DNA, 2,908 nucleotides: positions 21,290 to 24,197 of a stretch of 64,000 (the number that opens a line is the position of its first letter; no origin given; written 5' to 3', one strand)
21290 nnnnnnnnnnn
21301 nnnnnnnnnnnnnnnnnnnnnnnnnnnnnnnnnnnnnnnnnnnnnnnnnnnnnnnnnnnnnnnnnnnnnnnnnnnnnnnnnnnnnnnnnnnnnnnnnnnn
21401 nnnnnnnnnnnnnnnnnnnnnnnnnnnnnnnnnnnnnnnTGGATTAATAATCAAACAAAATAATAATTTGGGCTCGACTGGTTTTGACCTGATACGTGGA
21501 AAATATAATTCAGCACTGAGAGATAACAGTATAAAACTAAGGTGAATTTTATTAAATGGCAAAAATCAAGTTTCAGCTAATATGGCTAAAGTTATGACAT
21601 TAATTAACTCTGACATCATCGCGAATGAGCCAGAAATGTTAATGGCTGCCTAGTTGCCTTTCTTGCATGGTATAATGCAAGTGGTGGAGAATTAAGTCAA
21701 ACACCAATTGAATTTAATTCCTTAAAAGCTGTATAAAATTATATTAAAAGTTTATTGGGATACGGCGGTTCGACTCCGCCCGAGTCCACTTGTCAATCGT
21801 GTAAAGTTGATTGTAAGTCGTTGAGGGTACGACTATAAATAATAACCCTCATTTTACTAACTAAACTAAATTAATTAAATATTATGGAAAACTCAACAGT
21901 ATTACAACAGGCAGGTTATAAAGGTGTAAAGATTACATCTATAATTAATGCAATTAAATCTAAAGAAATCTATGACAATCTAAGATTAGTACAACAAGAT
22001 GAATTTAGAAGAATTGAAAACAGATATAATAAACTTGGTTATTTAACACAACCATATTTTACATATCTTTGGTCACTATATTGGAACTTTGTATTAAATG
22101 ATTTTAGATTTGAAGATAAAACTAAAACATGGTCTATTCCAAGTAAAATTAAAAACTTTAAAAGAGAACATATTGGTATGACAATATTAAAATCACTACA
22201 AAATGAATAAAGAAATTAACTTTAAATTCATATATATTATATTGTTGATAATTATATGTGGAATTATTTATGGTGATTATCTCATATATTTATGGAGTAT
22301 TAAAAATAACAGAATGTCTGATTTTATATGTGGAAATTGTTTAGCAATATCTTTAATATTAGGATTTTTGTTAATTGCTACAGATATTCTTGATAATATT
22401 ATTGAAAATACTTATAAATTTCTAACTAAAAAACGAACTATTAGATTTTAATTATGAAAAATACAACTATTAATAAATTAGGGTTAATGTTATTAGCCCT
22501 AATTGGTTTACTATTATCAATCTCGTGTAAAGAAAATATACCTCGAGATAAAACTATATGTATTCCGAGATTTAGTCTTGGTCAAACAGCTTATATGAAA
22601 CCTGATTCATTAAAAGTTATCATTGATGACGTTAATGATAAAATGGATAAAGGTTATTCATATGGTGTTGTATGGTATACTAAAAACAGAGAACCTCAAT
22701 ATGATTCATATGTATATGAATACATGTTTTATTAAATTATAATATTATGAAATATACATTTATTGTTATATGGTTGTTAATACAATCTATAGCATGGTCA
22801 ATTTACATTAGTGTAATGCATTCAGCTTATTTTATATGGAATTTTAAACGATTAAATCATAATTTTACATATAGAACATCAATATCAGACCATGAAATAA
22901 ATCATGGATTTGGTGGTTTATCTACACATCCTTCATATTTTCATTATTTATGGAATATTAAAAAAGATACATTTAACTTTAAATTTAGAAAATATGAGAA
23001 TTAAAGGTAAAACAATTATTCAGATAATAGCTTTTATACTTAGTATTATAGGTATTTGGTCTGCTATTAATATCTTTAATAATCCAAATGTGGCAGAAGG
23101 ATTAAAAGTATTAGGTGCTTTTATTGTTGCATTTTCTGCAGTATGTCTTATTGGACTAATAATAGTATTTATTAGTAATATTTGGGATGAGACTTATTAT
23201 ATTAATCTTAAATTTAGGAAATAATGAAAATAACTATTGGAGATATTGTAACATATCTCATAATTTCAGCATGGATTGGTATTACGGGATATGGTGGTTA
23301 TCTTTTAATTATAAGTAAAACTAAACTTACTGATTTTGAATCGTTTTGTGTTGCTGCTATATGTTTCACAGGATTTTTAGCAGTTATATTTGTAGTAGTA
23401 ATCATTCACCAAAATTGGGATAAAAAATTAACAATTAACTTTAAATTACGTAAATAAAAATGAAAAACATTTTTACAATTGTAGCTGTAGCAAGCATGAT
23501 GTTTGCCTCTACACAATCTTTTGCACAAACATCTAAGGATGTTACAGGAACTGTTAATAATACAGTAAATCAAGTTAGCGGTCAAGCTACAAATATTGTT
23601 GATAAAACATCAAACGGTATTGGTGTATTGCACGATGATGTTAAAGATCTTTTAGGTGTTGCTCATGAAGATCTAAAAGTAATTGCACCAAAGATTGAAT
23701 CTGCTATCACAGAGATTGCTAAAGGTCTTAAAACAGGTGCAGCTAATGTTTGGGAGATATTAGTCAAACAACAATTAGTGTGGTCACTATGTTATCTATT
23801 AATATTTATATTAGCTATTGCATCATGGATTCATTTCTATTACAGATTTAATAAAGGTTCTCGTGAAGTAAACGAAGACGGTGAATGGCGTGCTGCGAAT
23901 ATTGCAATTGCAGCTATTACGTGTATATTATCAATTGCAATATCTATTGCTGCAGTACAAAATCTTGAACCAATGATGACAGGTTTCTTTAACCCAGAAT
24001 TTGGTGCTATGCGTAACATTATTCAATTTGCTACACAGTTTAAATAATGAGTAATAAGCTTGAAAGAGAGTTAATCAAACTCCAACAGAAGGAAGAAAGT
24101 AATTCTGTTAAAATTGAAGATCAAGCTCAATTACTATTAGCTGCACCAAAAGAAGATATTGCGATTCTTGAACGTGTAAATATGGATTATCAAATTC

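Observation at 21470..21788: Phage-encoded tmRNA-like gene with tRNA-Ala-like G3·U70 acceptor and tag ending ...EMLMAA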

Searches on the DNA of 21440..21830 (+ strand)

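Call 10: search_dna_similar(query=window:21440-21830:+, collection=phages, mode=distant, max_evalue=0.01)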
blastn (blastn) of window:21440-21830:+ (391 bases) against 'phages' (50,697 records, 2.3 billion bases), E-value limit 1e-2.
Records with a match: 38; places in all: 38; records where one place covers at least 80% of the query: 0.
Best place of each record, by identity: 80-90% 29; 60-80% 9.
By first word of the organism name: Flavobacterium 29; Cellulophaga 9.
By host as written in the record: Flavobacterium psychrophilum 950106-1/1 12; Cellulophaga sp. HaHa_2_95 4; Flavobacterium psychrophilum strain FPS-D10 3; Flavobacterium psychrophilum 020612-2/1 3; Cellulophaga baltica #14 2; Flavobacterium psychrophilum FPS-D15 2; Flavobacterium psychrophilum FPS-D10 2; Flavobacterium psychrophilum strain FPS-D15 2; and 7 more.
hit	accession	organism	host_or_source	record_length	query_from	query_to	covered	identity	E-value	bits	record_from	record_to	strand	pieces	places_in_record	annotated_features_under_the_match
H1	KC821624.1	Cellulophaga phage phi14:2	Cellulophaga baltica #14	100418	18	123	27%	75.0%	3e-8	64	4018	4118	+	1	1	hypothetical protein (x2)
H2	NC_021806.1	Cellulophaga phage phi14:2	Cellulophaga baltica #14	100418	18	123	27%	75.0%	3e-8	64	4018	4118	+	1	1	This is the location of an original feature which has been removed as ... (x2)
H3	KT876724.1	Flavobacterium phage FpV4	Flavobacterium psychrophilum 950106-1/1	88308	64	123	15%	83.3%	3e-8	64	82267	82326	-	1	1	none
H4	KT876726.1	Flavobacterium phage FpV21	Flavobacterium psychrophilum 950106-1/1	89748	64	123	15%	83.3%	3e-8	64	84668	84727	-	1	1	none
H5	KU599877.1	Flavobacterium phage Fpv1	Flavobacterium psychrophilum 950106-1/1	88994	64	123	15%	83.3%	3e-8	64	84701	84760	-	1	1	none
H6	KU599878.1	Flavobacterium phage Fpv2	Flavobacterium psychrophilum 950106-1/1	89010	64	123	15%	83.3%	3e-8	64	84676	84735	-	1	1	none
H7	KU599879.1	Flavobacterium phage Fpv3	Flavobacterium psychrophilum 950106-1/1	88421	64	123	15%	83.3%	3e-8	64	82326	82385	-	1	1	none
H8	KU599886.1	Flavobacterium phage Fpv20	Flavobacterium psychrophilum 950106-1/1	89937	64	123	15%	83.3%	3e-8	64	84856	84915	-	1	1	none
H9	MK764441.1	Flavobacterium phage FPSV-F12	Flavobacterium psychrophilum 950106-1/1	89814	64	123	15%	83.3%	3e-8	64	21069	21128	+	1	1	none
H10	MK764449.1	Flavobacterium phage FPSV-S29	Flavobacterium psychrophilum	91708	64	123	15%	83.3%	3e-8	64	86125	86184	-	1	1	none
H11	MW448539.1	Flavobacterium phage FPSV-D24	Flavobacterium psychrophilum strain ...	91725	64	123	15%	83.3%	3e-8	64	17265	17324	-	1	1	record has no annotation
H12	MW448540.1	Flavobacterium phage FPSV-D25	Flavobacterium psychrophilum strain ...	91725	64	123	15%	83.3%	3e-8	64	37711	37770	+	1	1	record has no annotation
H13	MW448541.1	Flavobacterium phage FPSV-D27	Flavobacterium psychrophilum strain ...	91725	64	123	15%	83.3%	3e-8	64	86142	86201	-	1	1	record has no annotation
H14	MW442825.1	Flavobacterium phage FPSV-D5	Flavobacterium psychrophilum FPS-D15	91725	64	123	15%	83.3%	3e-8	64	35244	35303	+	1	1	record has no annotation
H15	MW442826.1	Flavobacterium phage FPSV-D9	Flavobacterium psychrophilum FPS-D15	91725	64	123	15%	83.3%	3e-8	64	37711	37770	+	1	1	record has no annotation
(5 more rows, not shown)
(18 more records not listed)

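Call 12: get_annotated_region(hit=H1, flank=1500)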
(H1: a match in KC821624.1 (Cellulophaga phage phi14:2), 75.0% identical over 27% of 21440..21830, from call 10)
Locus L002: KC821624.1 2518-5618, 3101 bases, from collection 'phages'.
description: Cellulophaga phage phi14:2, complete genome.
organism: Cellulophaga phage phi14:2 (NCBI taxid 1327990)
taxonomy: Viruses; Duplodnaviria; Heunggongvirae; Uroviricota; Caudoviricetes; Crassvirales; Steigviridae; Asinivirinae; Akihdevirus; Akihdevirus balticus
host: Cellulophaga baltica #14; source: seawater; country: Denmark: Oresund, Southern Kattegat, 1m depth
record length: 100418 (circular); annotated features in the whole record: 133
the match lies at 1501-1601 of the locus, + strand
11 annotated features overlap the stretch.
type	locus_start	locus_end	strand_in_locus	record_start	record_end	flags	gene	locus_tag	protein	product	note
CDS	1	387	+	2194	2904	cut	-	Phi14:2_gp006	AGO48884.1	hypothetical protein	-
CDS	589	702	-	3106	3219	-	-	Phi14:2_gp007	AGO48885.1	hypothetical protein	-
CDS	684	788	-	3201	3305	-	-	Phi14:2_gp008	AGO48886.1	hypothetical protein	-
CDS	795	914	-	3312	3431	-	-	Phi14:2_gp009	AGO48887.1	hypothetical protein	-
CDS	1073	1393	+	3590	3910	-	-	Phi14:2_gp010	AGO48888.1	hypothetical protein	-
CDS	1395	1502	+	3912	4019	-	-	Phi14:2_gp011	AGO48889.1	hypothetical protein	-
CDS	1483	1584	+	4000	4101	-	-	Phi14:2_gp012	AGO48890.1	hypothetical protein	-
CDS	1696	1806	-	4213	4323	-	-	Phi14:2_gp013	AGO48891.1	hypothetical protein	-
CDS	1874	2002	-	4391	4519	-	-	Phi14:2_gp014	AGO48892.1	hypothetical protein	-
CDS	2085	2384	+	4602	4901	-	-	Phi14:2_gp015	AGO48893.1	hypothetical protein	-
CDS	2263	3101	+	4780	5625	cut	-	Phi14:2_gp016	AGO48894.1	hypothetical protein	-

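Call 13: get_annotated_region(hit=H3, flank=1500)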
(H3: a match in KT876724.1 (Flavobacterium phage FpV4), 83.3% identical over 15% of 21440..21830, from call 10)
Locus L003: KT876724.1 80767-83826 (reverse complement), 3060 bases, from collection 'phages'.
description: Flavobacterium phage FpV4, complete genome.
organism: Flavobacterium phage FpV4 (NCBI taxid 1740108)
taxonomy: Viruses; Duplodnaviria; Heunggongvirae; Uroviricota; Caudoviricetes; Fipvunavirus; Fipvunavirus Fpv4
host: Flavobacterium psychrophilum 950106-1/1; source: -; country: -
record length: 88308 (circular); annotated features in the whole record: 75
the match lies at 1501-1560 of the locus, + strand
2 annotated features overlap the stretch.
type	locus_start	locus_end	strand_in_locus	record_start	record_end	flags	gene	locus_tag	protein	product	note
CDS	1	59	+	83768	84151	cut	-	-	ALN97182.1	hypothetical protein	-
CDS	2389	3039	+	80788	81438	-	-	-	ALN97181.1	hypothetical protein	-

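Call 14: get_annotated_region(hit=H10, flank=1500)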
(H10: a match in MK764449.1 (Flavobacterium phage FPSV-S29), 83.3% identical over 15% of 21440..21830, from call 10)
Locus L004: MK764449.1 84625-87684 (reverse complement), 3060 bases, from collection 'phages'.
description: Flavobacterium phage FPSV-S29, complete genome.
organism: Flavobacterium phage FPSV-S29 (NCBI taxid 2575350)
taxonomy: Viruses; Duplodnaviria; Heunggongvirae; Uroviricota; Caudoviricetes; Fipvunavirus
host: Flavobacterium psychrophilum; source: -; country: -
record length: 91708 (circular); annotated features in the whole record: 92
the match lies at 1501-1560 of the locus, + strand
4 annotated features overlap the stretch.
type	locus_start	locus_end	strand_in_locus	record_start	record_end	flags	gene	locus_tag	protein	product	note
CDS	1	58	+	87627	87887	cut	-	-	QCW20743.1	hypothetical protein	unknown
CDS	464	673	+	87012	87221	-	-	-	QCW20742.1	hypothetical protein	unknown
CDS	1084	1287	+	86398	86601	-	-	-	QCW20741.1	hypothetical protein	unknown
CDS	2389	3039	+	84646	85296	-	-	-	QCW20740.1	hypothetical protein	unknown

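Call 15: search_rna_families(sources=[L001, L002, L003, L004], threshold=evalue, max_evalue=0.01, show_alignments=3)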
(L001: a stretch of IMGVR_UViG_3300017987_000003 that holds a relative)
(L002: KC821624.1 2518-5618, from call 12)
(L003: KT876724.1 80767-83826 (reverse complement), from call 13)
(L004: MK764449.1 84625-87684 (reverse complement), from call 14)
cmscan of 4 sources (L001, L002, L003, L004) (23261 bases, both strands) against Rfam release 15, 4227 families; matches with E-value up to 0.01: 10.
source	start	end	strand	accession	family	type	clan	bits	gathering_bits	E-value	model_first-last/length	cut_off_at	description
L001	7236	7594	+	RF00023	tmRNA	Gene;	CL00001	106.3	47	5.6e-41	1-374/374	no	transfer-messenger RNA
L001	8328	8400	+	RF00005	tRNA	Gene; tRNA;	CL00001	66.8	29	8.5e-13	1-71/71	no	tRNA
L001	10634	10706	+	RF00005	tRNA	Gene; tRNA;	CL00001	59.6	29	8.5e-11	1-71/71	no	tRNA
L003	1466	1880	+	RF00023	tmRNA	Gene;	CL00001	58.2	47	1.1e-20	1-374/374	no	transfer-messenger RNA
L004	1466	1880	+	RF00023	tmRNA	Gene;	CL00001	58.2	47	1.1e-20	1-374/374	no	transfer-messenger RNA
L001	7739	7810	+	RF00005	tRNA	Gene; tRNA;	CL00001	57.2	29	3.7e-10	1-71/71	no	tRNA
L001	8407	8481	+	RF00005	tRNA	Gene; tRNA;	CL00001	47.4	29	1.9e-07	1-71/71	no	tRNA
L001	5026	5100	+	RF00005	tRNA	Gene; tRNA;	CL00001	46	29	4.6e-07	1-71/71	no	tRNA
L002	1514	1985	+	RF00023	tmRNA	Gene;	CL00001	46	47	1.8e-15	1-374/374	no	transfer-messenger RNA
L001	8328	8401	-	RF04354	Plastid-ycf2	Cis-reg;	-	33.3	65.7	0.0017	1-75/75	no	Plastid-ycf2 5UTR RNA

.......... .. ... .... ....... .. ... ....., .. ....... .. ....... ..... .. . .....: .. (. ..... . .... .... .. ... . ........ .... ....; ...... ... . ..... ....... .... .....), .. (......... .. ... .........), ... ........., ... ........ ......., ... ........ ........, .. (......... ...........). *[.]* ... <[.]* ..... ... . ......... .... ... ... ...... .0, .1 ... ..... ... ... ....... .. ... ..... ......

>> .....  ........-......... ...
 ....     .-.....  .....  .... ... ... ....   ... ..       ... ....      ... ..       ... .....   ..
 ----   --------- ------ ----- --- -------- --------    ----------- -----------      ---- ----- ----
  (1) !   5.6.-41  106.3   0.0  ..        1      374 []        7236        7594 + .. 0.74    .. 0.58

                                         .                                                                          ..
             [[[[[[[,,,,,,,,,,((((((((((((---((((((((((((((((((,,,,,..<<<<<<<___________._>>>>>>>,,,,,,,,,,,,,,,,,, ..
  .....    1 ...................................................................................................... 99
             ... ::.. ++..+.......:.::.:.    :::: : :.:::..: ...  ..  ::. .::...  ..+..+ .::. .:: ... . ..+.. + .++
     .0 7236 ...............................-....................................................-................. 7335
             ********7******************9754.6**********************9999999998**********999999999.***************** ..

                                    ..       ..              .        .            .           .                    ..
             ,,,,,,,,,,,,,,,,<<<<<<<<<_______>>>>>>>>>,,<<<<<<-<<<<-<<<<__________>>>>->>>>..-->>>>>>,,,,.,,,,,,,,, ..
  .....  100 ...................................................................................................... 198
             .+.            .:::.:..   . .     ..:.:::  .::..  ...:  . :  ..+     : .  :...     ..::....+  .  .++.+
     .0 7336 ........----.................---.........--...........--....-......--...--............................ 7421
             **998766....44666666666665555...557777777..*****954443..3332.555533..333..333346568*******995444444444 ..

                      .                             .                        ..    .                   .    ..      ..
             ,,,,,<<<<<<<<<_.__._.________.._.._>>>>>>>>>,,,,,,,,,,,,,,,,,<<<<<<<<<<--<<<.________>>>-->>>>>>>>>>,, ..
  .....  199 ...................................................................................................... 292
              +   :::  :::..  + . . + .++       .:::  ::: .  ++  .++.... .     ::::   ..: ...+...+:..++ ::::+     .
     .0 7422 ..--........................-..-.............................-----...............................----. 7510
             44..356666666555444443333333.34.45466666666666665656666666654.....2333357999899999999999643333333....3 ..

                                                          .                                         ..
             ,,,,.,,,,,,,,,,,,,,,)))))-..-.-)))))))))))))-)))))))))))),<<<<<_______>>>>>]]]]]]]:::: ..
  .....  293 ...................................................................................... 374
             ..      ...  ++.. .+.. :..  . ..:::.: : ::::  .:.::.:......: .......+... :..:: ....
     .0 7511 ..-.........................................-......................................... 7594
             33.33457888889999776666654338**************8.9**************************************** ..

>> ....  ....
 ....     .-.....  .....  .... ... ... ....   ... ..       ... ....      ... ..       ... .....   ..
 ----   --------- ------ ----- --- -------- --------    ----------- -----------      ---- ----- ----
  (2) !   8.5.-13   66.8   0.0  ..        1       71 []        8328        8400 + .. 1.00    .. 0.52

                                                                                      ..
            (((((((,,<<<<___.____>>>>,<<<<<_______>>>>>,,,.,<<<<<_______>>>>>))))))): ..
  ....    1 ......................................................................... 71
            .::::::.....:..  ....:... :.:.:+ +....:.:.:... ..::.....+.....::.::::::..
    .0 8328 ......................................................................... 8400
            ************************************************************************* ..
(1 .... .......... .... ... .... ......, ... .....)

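Call 80: search_dna_similar(query=window:21470-21575:+, collection=phages, mode=distant, max_evalue=0.001, max_rows=60, rows=spread)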
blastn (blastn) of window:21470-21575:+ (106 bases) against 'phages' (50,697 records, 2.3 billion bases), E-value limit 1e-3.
Records with a match: 31; places in all: 31; records where one place covers at least 80% of the query: 2.
Best place of each record, by identity: 80-90% 29; 60-80% 2.
By first word of the organism name: Flavobacterium 29; Cellulophaga 2.
By host as written in the record: Flavobacterium psychrophilum 950106-1/1 12; Flavobacterium psychrophilum strain FPS-D10 3; Flavobacterium psychrophilum 020612-2/1 3; Cellulophaga baltica #14 2; Flavobacterium psychrophilum FPS-D15 2; Flavobacterium psychrophilum FPS-D10 2; Flavobacterium psychrophilum strain FPS-D15 2; Flavobacterium psychrophilum 1; and 4 more.
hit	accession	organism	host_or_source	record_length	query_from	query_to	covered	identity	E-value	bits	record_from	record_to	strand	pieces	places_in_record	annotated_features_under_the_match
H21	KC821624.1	Cellulophaga phage phi14:2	Cellulophaga baltica #14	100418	1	93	88%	75.8%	3e-7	59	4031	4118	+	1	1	hypothetical protein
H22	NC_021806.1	Cellulophaga phage phi14:2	Cellulophaga baltica #14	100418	1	93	88%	75.8%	3e-7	59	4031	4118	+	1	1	This is the location of an original feature which has been removed as ...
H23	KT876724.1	Flavobacterium phage FpV4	Flavobacterium psychrophilum 950106-1/1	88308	34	93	57%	83.3%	7e-9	64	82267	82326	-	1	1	none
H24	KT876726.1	Flavobacterium phage FpV21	Flavobacterium psychrophilum 950106-1/1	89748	34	93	57%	83.3%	7e-9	64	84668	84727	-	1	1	none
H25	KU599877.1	Flavobacterium phage Fpv1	Flavobacterium psychrophilum 950106-1/1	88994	34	93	57%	83.3%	7e-9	64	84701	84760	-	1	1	none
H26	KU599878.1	Flavobacterium phage Fpv2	Flavobacterium psychrophilum 950106-1/1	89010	34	93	57%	83.3%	7e-9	64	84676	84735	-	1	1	none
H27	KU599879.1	Flavobacterium phage Fpv3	Flavobacterium psychrophilum 950106-1/1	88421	34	93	57%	83.3%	7e-9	64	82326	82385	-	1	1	none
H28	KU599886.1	Flavobacterium phage Fpv20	Flavobacterium psychrophilum 950106-1/1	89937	34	93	57%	83.3%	7e-9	64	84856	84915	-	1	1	none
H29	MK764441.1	Flavobacterium phage FPSV-F12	Flavobacterium psychrophilum 950106-1/1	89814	34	93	57%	83.3%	7e-9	64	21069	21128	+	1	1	none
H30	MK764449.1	Flavobacterium phage FPSV-S29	Flavobacterium psychrophilum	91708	34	93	57%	83.3%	7e-9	64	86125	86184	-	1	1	none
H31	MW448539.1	Flavobacterium phage FPSV-D24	Flavobacterium psychrophilum strain ...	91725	34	93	57%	83.3%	7e-9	64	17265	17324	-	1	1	record has no annotation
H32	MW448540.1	Flavobacterium phage FPSV-D25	Flavobacterium psychrophilum strain ...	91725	34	93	57%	83.3%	7e-9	64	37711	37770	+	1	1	record has no annotation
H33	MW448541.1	Flavobacterium phage FPSV-D27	Flavobacterium psychrophilum strain ...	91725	34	93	57%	83.3%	7e-9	64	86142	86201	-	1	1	record has no annotation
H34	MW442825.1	Flavobacterium phage FPSV-D5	Flavobacterium psychrophilum FPS-D15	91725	34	93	57%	83.3%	7e-9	64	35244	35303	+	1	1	record has no annotation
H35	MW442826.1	Flavobacterium phage FPSV-D9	Flavobacterium psychrophilum FPS-D15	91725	34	93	57%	83.3%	7e-9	64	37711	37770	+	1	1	record has no annotation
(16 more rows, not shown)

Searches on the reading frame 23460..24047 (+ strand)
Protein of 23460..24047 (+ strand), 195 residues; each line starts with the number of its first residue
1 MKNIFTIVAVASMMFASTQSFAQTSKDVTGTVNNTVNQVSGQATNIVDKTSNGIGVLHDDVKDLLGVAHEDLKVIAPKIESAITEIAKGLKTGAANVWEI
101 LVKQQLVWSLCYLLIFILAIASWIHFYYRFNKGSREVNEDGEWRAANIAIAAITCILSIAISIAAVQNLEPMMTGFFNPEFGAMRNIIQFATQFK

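Call 47: search_protein_families(library=phrogs, max_evalue=0.001, proteins=[window:23460-24047:+])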
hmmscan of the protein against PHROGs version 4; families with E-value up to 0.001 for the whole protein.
window:23460-24047:+ (195 aa): 2 families
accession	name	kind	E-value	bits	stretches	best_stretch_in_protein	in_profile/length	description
phrog_1486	-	moron, auxiliary metabolic gene and host takeover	2.6e-11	44.9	1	78-192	6-128/130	membrane protein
phrog_167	-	tail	0.00082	18.1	1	18-97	894-973/1555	tail length tape measure protein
